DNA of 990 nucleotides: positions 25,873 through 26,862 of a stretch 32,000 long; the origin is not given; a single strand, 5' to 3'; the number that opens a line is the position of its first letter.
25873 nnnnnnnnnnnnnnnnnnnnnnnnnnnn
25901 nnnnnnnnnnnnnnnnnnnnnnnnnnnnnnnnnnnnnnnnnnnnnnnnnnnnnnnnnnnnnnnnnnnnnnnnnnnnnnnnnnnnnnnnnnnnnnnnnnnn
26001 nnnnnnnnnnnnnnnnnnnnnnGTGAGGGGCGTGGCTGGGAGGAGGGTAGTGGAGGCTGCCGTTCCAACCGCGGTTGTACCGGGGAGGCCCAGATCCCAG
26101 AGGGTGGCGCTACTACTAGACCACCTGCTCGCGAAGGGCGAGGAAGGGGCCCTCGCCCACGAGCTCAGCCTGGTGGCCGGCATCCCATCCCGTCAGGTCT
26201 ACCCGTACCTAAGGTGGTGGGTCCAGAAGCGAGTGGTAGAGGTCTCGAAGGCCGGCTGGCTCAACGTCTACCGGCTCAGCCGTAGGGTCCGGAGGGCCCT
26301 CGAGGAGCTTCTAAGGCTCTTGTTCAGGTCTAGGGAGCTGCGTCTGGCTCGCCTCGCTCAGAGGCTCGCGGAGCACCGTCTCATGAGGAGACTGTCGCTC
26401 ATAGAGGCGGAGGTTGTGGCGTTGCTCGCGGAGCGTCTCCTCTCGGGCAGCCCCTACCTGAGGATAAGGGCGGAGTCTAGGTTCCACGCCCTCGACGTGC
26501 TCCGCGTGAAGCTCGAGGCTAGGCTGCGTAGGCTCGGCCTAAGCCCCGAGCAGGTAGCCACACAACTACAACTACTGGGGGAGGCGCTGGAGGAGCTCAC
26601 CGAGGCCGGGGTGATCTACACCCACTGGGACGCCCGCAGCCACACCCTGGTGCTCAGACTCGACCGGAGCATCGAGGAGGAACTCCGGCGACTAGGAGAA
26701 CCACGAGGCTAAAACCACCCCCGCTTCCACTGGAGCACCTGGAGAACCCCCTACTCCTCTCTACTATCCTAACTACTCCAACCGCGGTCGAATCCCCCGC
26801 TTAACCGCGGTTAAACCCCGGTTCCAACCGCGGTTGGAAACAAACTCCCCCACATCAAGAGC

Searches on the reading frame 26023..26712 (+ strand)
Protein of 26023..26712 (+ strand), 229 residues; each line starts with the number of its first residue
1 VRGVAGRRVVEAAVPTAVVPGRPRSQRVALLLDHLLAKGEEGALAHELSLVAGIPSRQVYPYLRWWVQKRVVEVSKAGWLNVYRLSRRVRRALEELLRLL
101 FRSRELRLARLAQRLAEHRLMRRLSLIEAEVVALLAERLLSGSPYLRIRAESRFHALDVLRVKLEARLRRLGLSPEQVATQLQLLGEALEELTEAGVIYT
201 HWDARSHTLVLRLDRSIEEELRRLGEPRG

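Call 10: search_protein_families(library=pfam, proteins=[window:26023-26712:+], max_evalue=0.01)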
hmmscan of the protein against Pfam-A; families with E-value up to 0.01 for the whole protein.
window:26023-26712:+ (229 aa): 0 families

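Call 13: find_encoding_contigs(protein=window:26023-26712:+, flank=10000, max_places=6)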
Protein window:26023-26712:+ (229 aa): no gene with exactly this product is on record in the collection.

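Call 20: find_homologous_proteins(query=window:26023-26712:+)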
Query window:26023-26712:+ (229 aa): 6 proteins with E <= 0.001 among 8000 candidates.
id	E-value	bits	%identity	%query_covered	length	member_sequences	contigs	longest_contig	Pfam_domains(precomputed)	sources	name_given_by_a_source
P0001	2.5e-131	454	100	99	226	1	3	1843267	-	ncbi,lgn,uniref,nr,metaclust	ncbi:hypothetical protein Pyrfu_0361 [Pyrolobus fumarii 1A]|uniref:Uncharacterized protein n=1 Tax=P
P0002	3.7e-94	332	78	90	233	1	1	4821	-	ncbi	-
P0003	1.0e-92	328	77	94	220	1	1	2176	-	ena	-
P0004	5.9e-66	240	58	91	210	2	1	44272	-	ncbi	-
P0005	4.3e-59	218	53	96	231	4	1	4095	-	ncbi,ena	-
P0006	1.6e-57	213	55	91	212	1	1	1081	-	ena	-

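Call 21: find_encoding_contigs(protein=P0004, flank=10000, max_places=3)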
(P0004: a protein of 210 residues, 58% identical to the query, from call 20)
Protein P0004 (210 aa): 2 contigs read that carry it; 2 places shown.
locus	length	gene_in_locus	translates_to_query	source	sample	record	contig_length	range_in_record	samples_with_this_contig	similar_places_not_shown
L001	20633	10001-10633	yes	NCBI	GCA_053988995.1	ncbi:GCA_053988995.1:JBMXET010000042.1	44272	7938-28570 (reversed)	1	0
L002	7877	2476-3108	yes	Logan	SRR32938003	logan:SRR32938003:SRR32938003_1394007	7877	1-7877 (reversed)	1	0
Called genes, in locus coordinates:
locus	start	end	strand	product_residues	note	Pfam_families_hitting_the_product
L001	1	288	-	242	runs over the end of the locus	PF02146:SIR2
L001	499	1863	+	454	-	PF00206:Lyase_1, PF10397:ADSL_C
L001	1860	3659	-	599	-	PF02874:ATP-synt_ab_N, PF16886:ATP-synt_ab_Xtn, PF00006:ATP-synt_ab, PF22919:ATP-synt_VA_C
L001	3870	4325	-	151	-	PF00507:Oxidored_q4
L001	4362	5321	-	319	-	PF00288:GHMP_kinases_N, PF08544:GHMP_kinases_C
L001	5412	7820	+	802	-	PF01326:PPDK_N, PF00391:PEP-utilizers, PF02896:PEP-utilizers_C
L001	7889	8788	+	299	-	PF03706:LPG_synthase_TM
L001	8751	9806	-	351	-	PF01118:Semialdhyde_dh, PF02774:Semialdhyde_dhC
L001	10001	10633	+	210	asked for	-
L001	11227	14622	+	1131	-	PF01364:Peptidase_C25, PF04513:Baculo_PEP_C (faint), PF05531:NPV_P10 (faint), PF06103:DUF948 (faint)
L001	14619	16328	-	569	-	PF01966:HD (faint)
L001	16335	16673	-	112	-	-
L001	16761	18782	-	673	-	PF05378:Hydant_A_N, PF01968:Hydantoinase_A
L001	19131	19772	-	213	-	-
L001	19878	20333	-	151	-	-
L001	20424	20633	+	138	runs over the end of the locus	PF06677:Auto_anti-p27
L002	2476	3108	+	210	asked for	-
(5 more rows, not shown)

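Call 22: find_encoding_contigs(protein=P0002, flank=10000, max_places=3)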
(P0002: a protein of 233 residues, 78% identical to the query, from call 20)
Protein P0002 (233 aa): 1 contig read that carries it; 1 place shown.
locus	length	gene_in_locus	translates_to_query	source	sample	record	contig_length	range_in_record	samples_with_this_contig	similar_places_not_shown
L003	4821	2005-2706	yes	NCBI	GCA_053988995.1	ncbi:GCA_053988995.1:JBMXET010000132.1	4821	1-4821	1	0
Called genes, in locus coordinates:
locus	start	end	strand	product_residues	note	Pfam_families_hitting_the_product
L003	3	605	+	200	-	?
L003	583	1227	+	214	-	PF17884:DUF5591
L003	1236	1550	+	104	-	-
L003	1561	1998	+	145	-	-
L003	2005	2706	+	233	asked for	-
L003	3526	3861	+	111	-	-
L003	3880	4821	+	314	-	?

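Call 23: find_encoding_contigs(protein=P0005, flank=10000, max_places=3)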
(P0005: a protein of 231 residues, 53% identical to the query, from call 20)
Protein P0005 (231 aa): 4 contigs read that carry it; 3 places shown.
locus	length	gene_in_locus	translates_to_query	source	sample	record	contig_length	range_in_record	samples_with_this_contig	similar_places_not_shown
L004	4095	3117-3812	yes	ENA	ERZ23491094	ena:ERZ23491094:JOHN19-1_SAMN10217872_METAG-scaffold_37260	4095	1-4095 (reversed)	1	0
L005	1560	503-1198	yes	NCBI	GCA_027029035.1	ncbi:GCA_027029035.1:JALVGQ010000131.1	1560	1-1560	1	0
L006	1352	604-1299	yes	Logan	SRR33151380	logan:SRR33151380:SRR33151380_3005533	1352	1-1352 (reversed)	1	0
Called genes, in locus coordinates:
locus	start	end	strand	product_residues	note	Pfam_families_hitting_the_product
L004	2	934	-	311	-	?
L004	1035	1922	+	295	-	PF03706:LPG_synthase_TM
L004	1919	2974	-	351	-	PF01118:Semialdhyde_dh, PF02774:Semialdhyde_dhC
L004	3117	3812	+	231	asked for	-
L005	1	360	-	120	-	?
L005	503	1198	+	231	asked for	-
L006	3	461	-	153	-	?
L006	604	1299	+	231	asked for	-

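Call 24: find_encoding_contigs(protein=P0003, flank=10000, max_places=3)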
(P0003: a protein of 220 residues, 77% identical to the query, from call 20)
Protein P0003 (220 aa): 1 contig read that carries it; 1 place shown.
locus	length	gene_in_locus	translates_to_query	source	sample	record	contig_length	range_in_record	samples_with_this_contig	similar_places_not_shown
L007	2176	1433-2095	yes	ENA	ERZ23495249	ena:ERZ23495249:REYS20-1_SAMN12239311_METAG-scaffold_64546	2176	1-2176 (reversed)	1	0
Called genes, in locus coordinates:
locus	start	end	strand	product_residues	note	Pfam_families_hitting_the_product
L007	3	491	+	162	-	?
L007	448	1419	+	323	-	PF17884:DUF5591 (weak)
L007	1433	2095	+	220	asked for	-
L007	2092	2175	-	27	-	?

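Call 30: find_encoding_contigs(protein=P0001, flank=10000, max_places=3)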
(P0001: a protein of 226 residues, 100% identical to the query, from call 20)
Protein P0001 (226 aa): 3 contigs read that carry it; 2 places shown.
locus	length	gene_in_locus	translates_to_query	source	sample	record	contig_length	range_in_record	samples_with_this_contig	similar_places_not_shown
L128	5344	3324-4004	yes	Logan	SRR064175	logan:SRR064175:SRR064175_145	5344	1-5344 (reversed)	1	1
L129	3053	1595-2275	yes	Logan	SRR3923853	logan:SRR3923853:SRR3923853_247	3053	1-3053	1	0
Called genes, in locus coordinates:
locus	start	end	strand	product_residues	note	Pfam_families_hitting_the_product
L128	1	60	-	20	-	?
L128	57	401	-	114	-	-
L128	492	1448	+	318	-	PF13851:GAS (faint)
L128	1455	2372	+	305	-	-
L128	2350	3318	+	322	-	PF17884:DUF5591 (weak)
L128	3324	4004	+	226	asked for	-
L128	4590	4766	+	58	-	-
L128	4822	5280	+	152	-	-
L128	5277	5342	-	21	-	?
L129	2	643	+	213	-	?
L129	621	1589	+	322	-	PF17884:DUF5591 (weak)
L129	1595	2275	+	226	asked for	-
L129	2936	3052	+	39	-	?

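Call 39: find_related_loci(query=A2, collection=metagenome_contigs, flank=10000)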
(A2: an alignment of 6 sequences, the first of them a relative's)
Query A2 (226 aa) in metagenome_contigs; peptide patterns used: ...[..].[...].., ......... (x = any residue, [..] = any of these).
70 stretches matched a pattern; 1 encode a relative of the query (tblastn E <= 1e-3); 1 distinct loci.
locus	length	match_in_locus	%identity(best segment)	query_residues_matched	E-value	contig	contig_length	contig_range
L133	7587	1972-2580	53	18-221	2e-61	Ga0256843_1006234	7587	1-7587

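Call 40: find_related_loci(query=A2, collection=viral_contigs, flank=10000)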
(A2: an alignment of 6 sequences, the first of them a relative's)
Query A2 (226 aa) in viral_contigs; peptide patterns used: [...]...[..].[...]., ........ (x = any residue, [..] = any of these).
33 stretches matched a pattern, but none encodes a relative of the query by tblastn (E <= 1e-3).

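Call 41: search_protein_families(library=phrogs, proteins=[window:26032-26712:+], max_evalue=0.01)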
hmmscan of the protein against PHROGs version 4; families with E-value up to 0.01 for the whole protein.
window:26032-26712:+ (226 aa): 0 families

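Call 52: predict_structure(alignment_id=A2)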
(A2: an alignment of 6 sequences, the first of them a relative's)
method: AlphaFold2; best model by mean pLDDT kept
length: 226 residues; sequences in the alignment: 6
mean_pLDDT: 84.6   pTM: 0.60
mean pLDDT of the five models: 84.6, 80.7, 76.9, 75.3, 73.1
residues with pLDDT >= 90: 125; 70-90: 71; 50-70: 8; < 50: 22
segments of 3 or more residues with pLDDT < 50: 1-20
pLDDT, mean of each block of 10 residues (from residue 1): 35 42 78 89 89 86 91 91 88 73 87 93 96 88 94 95 92 96 96 95 96 90 55
secondary structure, 60 per line:
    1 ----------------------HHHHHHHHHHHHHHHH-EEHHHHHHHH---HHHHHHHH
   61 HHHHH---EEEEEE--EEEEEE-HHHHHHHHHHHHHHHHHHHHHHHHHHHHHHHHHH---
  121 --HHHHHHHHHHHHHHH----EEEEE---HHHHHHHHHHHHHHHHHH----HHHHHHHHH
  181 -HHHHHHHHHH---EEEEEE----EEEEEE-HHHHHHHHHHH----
elements in order: H23-38 H42-49 H53-65 E69-74 E77-82 H84-117 H123-137 E142-146 H150-167 H172-180 H182-191 E195-200 E205-210 H212-222

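Call 55: fold_search(model_id=the predicted structure, library=pdb)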
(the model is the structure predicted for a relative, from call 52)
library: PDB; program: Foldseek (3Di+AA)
matches with E <= 10: 1406; with E <= 0.001: 1
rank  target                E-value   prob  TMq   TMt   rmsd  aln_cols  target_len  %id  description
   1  8cli_A                4.9e-04  0.99  0.27  0.12  18.2       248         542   12  TFIIIC TauB-DNA monomer (released 2023-06-21)
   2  3w6j_E                1.9e-03  0.98  0.22  0.29  13.1       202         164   13  Crystal structure of ScpAB core complex (released 2013-04-24)
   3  2dk5_MODEL_1_A        2.4e-03  1.00  0.27  0.62  13.4        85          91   13  Solution structure of Winged-Helix domain in RNA polymerase III 39KDa polypeptide (released 2006-10-06)
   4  5k5q_B                3.3e-03  1.00  0.29  0.65   2.8        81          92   25  Structure of AspA-DNA complex: novel centromere bindng protein-centromere complex (released 2016-06-01)
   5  6uvu_A                3.8e-03  1.00  0.30  0.56   2.9        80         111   20  Crystal structure of the AntR antimony-specific transcriptional repressor (released 2020-11-04)
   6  4i98_B                4.0e-03  0.96  0.23  0.29  15.7       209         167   12  Crystal structure of the complex between ScpA(residues 1-160)-ScpB(residues 1-183) (released 2013-01-30)
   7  4rs8_A                4.2e-03  1.00  0.29  0.70   2.8        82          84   27  Apo structure of novel pNOB8 plasmid centromere binding protein (released 2015-09-16)
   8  6j05_A                5.0e-03  1.00  0.27  0.57   3.1        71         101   22  Structures of two ArsR As(III)-responsive repressors: implications for the mechanism of derepression (released 2019-07-03)
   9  5k5q_C                5.0e-03  1.00  0.28  0.63   5.2        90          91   24  Structure of AspA-DNA complex: novel centromere bindng protein-centromere complex (released 2016-06-01)
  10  6uvu_B                6.0e-03  1.00  0.31  0.57  16.1       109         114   19  Crystal structure of the AntR antimony-specific transcriptional repressor (released 2020-11-04)
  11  4i98_C                6.0e-03  0.96  0.23  0.30  13.9       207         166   12  Crystal structure of the complex between ScpA(residues 1-160)-ScpB(residues 1-183) (released 2013-01-30)
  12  4rs8_B                7.6e-03  1.00  0.28  0.69   3.3        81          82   26  Apo structure of novel pNOB8 plasmid centromere binding protein (released 2015-09-16)
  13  2qvo                  7.6e-03  1.00  0.27  0.61   3.0        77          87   13  Crystal structure of AF1382 from Archaeoglobus fulgidus (released 2007-09-04)
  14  8ity_P                7.6e-03  0.89  0.24  0.23  16.6       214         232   13  human RNA polymerase III pre-initiation complex closed DNA 1 (released 2023-06-07)
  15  8iue_P                8.0e-03  0.92  0.26  0.20  16.2       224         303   12  RNA polymerase III pre-initiation complex melting complex 1 (released 2023-05-24)
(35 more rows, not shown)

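Call 63: search_protein_families(library=ncbifam, proteins=[window:26032-26712:+], max_evalue=1)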
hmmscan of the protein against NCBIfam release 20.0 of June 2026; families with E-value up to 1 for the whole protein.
window:26032-26712:+ (226 aa): 0 families

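Call 81: search_protein_representatives(alignment_id=A2)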
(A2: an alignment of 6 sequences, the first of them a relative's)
Query: 6 sequences, 216 profile positions. Proteins with E-value up to 0.001 (for the whole library): 31; up to 1e-10: 11; up to 1e-30: 5. The best 31 are listed.
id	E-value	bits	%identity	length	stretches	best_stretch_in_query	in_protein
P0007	1.0e-80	286.6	-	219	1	9-214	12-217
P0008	2.1e-51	190.9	-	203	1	18-209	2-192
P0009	7.8e-46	172.6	-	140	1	78-214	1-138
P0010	2.4e-38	148.2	-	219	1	21-208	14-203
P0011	1.1e-36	142.7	-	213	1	16-210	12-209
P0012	7.8e-18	81.1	-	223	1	11-176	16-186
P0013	2.1e-16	76.4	-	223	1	12-174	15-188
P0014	4.9e-16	75.3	-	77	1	123-175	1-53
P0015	1.7e-15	73.5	-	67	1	156-214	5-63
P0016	2.8e-15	72.8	-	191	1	14-137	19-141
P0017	7.3e-12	61.6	-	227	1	10-214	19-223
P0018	1.2e-10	57.7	-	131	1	7-102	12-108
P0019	4.2e-10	55.9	-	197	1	21-190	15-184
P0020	7.7e-09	51.7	-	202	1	12-154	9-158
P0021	1.8e-08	50.5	-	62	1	17-73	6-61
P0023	5.2e-07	45.7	-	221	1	7-188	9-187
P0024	1.2e-06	44.5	-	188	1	14-94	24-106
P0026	5.4e-06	42.4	-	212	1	13-175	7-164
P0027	8.2e-06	41.8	-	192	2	11-79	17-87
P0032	1.2e-04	38.1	-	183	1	14-125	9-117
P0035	2.9e-04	36.8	-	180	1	14-125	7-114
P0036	7.1e-04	35.5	-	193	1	31-124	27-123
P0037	7.8e-04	35.4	-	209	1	24-94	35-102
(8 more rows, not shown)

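Call 82: list_cluster_members(proteins=[P0008, P0010, P0011, P0012, P0013, P0017, P0019, P0020, P0023, P0026])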
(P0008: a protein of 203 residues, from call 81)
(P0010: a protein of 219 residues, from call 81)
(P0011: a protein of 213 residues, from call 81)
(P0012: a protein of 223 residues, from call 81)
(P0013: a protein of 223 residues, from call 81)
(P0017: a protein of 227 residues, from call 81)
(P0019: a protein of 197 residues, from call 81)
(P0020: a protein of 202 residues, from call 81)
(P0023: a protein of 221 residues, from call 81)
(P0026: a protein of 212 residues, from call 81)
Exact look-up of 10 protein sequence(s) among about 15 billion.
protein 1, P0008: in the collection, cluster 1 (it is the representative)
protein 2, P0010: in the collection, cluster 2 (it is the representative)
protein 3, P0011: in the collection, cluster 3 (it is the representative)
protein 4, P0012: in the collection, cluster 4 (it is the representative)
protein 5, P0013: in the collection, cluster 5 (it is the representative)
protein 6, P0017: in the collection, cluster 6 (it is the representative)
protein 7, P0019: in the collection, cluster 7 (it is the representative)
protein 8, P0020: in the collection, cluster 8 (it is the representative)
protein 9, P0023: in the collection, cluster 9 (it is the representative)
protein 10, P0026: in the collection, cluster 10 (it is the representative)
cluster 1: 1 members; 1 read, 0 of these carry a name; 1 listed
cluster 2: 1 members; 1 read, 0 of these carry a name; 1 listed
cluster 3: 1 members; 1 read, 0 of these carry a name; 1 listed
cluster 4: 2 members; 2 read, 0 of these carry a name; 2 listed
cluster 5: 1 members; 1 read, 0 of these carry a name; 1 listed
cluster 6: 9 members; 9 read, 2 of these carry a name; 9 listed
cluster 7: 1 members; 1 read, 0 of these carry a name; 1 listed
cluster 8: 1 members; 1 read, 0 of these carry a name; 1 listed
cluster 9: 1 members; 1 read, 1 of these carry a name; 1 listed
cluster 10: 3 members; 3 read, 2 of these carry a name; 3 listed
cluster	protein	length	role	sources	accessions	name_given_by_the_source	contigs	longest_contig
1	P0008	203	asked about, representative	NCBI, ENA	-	-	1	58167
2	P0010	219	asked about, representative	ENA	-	-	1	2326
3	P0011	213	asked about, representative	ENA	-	-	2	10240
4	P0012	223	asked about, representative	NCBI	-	-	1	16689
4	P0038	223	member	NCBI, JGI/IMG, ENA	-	-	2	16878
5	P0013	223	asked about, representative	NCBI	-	-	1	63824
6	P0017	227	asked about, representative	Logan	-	-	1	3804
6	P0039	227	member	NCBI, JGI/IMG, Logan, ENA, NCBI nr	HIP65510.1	MAG TPA: hypothetical protein EYH08_03165 [Pyrodictium sp.] | hypothetical protein [Pyrodictium sp.]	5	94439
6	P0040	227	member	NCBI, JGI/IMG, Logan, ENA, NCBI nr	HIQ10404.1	MAG TPA: hypothetical protein EYH26_00295 [Pyrodictium sp.] | hypothetical protein [Pyrodictium sp.]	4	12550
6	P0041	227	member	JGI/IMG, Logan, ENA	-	-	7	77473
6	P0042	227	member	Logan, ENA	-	-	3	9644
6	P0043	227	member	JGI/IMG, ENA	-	-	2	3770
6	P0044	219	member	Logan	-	-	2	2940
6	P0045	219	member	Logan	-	-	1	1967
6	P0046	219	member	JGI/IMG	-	-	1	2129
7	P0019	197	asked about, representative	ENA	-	-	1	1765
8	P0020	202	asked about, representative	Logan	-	-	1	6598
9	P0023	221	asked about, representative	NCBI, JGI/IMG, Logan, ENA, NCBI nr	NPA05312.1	MAG: hypothetical protein GXO09_04395 [Crenarchaeota archaeon] | hypothetical protein [Thermoproteota archaeon]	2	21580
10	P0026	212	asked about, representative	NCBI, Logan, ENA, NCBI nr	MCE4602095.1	MAG: hypothetical protein F7B18_02820 [Desulfurococcales archaeon] | hypothetical protein [Desulfurococcales archaeon]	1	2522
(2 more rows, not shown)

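Call 84: find_homologous_proteins(query=A3, max_evalue=0.01)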
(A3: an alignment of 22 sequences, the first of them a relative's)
Query A3 (22 sequences) (226 aa, profile of the alignment): 8 proteins with E <= 0.01 among 8000 candidates.
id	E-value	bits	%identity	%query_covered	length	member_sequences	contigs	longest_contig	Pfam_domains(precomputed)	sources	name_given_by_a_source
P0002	3.7e-65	237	78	92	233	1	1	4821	-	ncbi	-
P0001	5.5e-65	237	100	100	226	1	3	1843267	-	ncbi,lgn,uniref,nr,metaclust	ncbi:hypothetical protein Pyrfu_0361 [Pyrolobus fumarii 1A]|uniref:Uncharacterized protein n=1 Tax=P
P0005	3.7e-64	234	53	97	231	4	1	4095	-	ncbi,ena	-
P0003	1.4e-62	229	77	95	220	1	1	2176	-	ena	-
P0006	5.2e-62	227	55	92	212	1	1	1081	-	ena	-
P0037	6.1e-45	171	38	24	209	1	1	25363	-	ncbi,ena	-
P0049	4.7e-40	155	38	24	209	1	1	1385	-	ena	-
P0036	5.7e-25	106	31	27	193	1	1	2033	-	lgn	-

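Call 85: search_solved_structures(query=A3, max_evalue=10)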
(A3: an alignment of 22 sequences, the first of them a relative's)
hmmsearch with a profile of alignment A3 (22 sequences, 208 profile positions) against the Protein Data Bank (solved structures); distinct sequences matched with E-value up to 10: 41.
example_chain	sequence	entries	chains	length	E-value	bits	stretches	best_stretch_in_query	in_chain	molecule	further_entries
5k5o_A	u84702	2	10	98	0.0012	21.7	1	24-90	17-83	AspA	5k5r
4rs8_A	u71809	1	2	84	0.0014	21.5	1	24-90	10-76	AspA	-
5k1y_C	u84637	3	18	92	0.0015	21.4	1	24-90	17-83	AspA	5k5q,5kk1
1sfx_A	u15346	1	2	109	0.0071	19.2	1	24-86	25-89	Conserved hypothetical protein AF2008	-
2p4w_A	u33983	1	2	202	0.02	17.7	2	75-129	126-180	Transcriptional regulatory protein arsR family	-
5loe_A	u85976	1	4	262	0.023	17.5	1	113-205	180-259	GTP-sensing transcriptional pleiotropic repressor CodY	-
2d1h_A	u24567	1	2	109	0.024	17.5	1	20-88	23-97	109aa long hypothetical transcriptional regulator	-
6j05_A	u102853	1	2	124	0.024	17.4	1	18-88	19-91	Transcriptional regulator ArsR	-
5lnh_A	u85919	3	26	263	0.03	17.2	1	113-205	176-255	GTP-sensing transcriptional pleiotropic repressor CodY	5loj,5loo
5ey2_A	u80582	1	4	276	0.04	16.8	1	93-205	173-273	GTP-sensing transcriptional pleiotropic repressor CodY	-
3f72_A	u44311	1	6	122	0.061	16.2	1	24-85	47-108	Cadmium efflux system accessory protein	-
1u2w_A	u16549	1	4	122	0.071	15.9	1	23-85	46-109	Cadmium efflux system accessory protein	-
7dvn_A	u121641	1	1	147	0.076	15.8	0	159-192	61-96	MarR family transcriptional regulator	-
2b0l_A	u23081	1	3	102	0.082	15.7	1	147-205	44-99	GTP-sensing transcriptional pleiotropic repressor codY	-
1r22_A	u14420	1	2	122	0.14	15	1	25-89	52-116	Transcriptional repressor smtB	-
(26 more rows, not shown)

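Call 86: search_dna_similar(query=P0001, collection=plasmids, mode=protein, max_evalue=1)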
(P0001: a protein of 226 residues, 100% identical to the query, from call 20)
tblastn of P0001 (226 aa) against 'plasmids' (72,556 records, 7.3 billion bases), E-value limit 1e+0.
Records with a match: 1; places in all: 1; records where one place covers at least 80% of the query: 0.
Best place of each record, by identity: <60% 1.
By first word of the organism name: Sulfolobus 1.
By predicted mobility (MOB-suite, as given by PLSDB): non-mobilizable 1.
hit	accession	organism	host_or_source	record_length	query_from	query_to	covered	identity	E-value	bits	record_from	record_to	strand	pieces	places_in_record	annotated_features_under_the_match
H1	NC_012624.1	Sulfolobus islandicus Y.N.15.51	-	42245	20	80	27%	47.5%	4e-6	54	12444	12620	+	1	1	hypothetical protein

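Call 87: search_dna_similar(query=P0001, collection=phages, mode=protein, max_evalue=1)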
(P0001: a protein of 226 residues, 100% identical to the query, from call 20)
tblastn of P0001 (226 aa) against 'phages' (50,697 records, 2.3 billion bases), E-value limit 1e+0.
No match.

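Call 88: get_annotated_region(hit=H1, flank=4000)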
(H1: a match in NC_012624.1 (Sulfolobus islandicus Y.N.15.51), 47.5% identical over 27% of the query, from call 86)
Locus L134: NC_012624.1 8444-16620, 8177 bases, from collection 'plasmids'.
description: Sulfolobus islandicus Y.N.15.51 plasmid pYN01, complete sequence
organism: Sulfolobus islandicus Y.N.15.51 (NCBI taxid 419942)
taxonomy: Archaea; Thermoproteota; Thermoprotei; Sulfolobales; Sulfolobaceae; Sulfolobus; Sulfolobus islandicus; Sulfolobus islandicus Y.N.15.51
host: -; source: -; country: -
typing (MOB-suite, as given by PLSDB): non-mobilizable
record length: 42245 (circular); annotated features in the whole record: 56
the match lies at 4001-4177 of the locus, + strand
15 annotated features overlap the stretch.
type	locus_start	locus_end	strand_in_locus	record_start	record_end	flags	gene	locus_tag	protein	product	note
CDS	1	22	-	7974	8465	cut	-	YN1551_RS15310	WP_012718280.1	hypothetical protein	-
CDS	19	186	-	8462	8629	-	-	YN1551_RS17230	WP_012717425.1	hypothetical protein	-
CDS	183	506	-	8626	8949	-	-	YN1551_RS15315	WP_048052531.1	hypothetical protein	-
CDS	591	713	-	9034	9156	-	-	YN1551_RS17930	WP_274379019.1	hypothetical protein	-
CDS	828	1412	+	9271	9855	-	-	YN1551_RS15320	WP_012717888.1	IS607-like element ISSis5 family transposase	GO:0006313 - DNA transposition [Evidence IEA]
CDS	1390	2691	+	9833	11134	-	-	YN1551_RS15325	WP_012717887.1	RNA-guided endonuclease TnpB family protein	-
CDS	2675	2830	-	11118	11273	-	-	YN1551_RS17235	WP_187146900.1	hypothetical protein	-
CDS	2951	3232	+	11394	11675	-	-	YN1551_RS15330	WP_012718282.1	hypothetical protein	-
CDS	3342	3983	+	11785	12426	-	-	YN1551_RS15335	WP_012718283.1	hypothetical protein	-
CDS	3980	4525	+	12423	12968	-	-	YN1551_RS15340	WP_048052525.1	hypothetical protein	-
CDS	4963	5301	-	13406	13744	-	-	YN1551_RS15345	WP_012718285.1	hypothetical protein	-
CDS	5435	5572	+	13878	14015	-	-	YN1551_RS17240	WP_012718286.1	hypothetical protein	-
CDS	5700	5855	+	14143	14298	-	-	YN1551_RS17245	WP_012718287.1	hypothetical protein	-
CDS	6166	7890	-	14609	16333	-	-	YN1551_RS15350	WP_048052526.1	restriction endonuclease subunit S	GO:0006304 - DNA modification [Evidence IEA]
CDS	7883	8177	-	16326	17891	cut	-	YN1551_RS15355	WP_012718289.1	N-6 DNA methylase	GO:0006306 - DNA methylation [Evidence IEA]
